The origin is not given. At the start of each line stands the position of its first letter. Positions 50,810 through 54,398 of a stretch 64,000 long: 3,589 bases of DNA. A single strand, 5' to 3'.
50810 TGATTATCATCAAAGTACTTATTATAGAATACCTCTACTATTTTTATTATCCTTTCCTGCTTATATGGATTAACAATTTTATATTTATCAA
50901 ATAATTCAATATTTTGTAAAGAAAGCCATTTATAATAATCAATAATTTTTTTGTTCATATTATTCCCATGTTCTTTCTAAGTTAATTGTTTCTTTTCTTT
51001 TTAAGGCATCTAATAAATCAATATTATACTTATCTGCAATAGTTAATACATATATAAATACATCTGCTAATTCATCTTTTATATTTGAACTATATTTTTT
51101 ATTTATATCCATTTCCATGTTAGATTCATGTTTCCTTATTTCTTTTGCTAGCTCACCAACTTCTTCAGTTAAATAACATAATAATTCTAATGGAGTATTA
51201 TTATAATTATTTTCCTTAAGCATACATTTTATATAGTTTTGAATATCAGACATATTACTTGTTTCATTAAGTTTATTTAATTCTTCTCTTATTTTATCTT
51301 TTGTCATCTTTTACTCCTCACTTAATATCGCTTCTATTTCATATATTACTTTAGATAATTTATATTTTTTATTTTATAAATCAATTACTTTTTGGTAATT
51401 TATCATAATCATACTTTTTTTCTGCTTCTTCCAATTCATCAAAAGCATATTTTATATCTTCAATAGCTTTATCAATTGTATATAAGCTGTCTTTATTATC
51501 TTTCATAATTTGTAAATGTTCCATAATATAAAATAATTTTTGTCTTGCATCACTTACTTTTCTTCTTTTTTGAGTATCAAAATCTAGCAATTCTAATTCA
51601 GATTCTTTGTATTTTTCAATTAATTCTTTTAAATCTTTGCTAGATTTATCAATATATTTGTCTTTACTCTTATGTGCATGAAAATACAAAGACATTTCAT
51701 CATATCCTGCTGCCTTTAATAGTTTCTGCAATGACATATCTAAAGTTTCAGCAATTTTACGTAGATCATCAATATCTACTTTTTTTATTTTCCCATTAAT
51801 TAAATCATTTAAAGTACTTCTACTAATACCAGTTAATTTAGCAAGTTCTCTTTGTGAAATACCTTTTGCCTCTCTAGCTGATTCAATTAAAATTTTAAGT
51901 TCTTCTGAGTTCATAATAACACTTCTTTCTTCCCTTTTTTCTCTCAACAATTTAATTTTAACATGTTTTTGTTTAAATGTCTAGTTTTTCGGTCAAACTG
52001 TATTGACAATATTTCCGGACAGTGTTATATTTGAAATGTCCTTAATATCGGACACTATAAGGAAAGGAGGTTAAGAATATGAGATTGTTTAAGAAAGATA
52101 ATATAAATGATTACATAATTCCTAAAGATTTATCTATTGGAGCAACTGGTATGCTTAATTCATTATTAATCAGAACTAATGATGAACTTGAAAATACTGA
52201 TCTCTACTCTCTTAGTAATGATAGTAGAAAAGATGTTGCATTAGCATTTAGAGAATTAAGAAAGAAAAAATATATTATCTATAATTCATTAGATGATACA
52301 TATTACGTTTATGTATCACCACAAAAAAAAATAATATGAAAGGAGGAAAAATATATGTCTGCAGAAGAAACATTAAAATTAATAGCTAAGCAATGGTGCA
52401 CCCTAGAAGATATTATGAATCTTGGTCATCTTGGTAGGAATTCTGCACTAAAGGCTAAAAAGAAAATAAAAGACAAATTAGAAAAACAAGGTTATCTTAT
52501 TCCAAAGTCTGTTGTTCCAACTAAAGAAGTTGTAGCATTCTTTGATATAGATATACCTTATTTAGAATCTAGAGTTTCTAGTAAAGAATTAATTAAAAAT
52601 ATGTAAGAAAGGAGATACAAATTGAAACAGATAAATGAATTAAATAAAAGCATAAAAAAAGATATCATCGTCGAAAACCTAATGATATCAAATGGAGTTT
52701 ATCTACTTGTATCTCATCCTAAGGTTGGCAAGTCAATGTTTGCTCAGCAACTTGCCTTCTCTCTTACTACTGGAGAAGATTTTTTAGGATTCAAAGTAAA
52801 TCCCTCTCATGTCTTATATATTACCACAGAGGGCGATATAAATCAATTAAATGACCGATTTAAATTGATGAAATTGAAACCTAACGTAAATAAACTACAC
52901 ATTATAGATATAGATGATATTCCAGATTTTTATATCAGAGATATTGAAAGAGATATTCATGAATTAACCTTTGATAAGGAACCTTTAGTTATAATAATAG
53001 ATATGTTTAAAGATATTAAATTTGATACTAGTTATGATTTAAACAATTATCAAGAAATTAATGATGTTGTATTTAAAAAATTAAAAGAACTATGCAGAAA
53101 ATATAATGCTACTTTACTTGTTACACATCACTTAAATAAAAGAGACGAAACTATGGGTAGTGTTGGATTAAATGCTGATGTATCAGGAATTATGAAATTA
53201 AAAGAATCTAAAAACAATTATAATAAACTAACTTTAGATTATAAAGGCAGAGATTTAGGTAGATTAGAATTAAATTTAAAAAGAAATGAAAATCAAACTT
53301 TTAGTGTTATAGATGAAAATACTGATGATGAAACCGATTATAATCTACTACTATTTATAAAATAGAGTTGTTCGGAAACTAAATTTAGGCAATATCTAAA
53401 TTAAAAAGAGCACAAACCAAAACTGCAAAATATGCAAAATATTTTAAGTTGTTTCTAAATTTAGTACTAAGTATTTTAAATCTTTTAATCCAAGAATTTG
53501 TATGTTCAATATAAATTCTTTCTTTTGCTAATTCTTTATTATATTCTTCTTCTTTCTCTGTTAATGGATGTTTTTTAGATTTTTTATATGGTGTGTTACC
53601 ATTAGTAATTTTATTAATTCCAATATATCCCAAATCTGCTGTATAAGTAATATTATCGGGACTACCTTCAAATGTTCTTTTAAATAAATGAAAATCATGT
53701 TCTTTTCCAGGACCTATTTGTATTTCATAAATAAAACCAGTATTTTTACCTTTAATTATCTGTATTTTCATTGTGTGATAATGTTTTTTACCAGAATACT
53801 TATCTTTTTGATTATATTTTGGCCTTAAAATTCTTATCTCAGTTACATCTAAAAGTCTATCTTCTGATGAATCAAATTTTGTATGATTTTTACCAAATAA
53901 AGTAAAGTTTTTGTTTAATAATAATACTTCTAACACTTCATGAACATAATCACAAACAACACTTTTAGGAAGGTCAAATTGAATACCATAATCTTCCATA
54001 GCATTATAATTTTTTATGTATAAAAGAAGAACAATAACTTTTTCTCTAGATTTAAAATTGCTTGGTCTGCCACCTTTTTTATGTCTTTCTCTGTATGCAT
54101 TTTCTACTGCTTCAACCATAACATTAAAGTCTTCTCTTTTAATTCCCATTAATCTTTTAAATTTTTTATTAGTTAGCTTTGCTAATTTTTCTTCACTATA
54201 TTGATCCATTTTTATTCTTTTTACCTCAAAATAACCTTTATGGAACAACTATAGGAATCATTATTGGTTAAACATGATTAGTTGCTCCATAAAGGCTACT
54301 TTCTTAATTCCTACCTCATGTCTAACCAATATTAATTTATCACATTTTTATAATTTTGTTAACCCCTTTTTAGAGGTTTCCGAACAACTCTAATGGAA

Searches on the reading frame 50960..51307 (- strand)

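Call 102: search_protein_families(library=pfam, proteins=[window:50960-51307:-], max_evalue=0.001)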
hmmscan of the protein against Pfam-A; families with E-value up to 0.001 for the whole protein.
window:50960-51307:- (115 aa): 2 families
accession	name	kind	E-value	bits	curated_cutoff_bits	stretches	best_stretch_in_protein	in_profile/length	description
PF03819.22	MazG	-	1.3e-09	38.6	22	1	38-103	2-60/74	MazG nucleotide pyrophosphohydrolase domain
PF12643.12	MazG-like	-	7e-05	23.4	27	1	58-111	16-68/85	MazG-like family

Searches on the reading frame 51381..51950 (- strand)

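Call 102: search_protein_families(library=pfam, proteins=[window:51381-51950:-], max_evalue=0.001)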
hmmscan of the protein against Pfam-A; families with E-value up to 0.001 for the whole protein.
window:51381-51950:- (189 aa): 8 families
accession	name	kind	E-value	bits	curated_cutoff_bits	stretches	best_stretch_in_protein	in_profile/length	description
PF01381.28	HTH_3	-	1.5e-15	57.4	23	1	22-77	1-55/55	Helix-turn-helix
PF13443.12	HTH_26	-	1.2e-12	48.3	22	1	27-79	7-59/63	Cro/C1-type HTH DNA-binding domain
PF12844.13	HTH_19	-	1.6e-12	47.6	30.2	1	21-82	3-63/64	Helix-turn-helix domain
PF13560.12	HTH_31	-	3.7e-09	37.2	27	1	24-73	8-57/64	Helix-turn-helix domain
PF13744.12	HTH_37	-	1.5e-07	31.5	27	1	21-75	22-76/80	Helix-turn-helix domain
PF13412.12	HTH_24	-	1.6e-05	24.8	21.9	1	26-51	13-38/48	Winged helix-turn-helix DNA-binding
PF20432.4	Xre-like-HTH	-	0.00015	22.4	25.8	0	25-48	18-41/63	Antitoxin Xre-like helix-turn-helix domain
PF13413.12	HTH_25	-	0.0003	21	24.6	0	24-57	4-37/62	Helix-turn-helix domain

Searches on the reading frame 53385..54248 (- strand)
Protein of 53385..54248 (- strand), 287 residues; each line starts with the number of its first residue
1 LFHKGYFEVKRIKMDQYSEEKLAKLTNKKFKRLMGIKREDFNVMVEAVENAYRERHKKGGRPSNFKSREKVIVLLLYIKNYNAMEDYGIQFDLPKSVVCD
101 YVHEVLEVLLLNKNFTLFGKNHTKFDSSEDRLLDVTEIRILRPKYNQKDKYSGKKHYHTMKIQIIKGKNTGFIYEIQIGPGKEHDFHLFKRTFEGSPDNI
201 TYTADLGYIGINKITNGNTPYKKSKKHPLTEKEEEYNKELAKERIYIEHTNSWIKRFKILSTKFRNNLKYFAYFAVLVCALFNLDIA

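Call 102: search_protein_families(library=pfam, proteins=[window:53385-54248:-], max_evalue=0.001)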
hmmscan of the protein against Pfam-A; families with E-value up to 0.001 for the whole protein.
window:53385-54248:- (287 aa): 3 families
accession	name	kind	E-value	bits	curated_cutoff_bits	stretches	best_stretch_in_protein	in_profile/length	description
PF13359.12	DDE_Tnp_4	-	2.7e-23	82.8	24.8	1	133-283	1-158/158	DDE superfamily endonuclease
PF01609.27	DDE_Tnp_1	-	1.4e-21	77.6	23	1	131-281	7-198/200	Transposase DDE domain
PF13613.12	HTH_Tnp_4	-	5e-05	23.3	27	1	68-109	6-47/53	Helix-turn-helix of DDE superfamily endonuclease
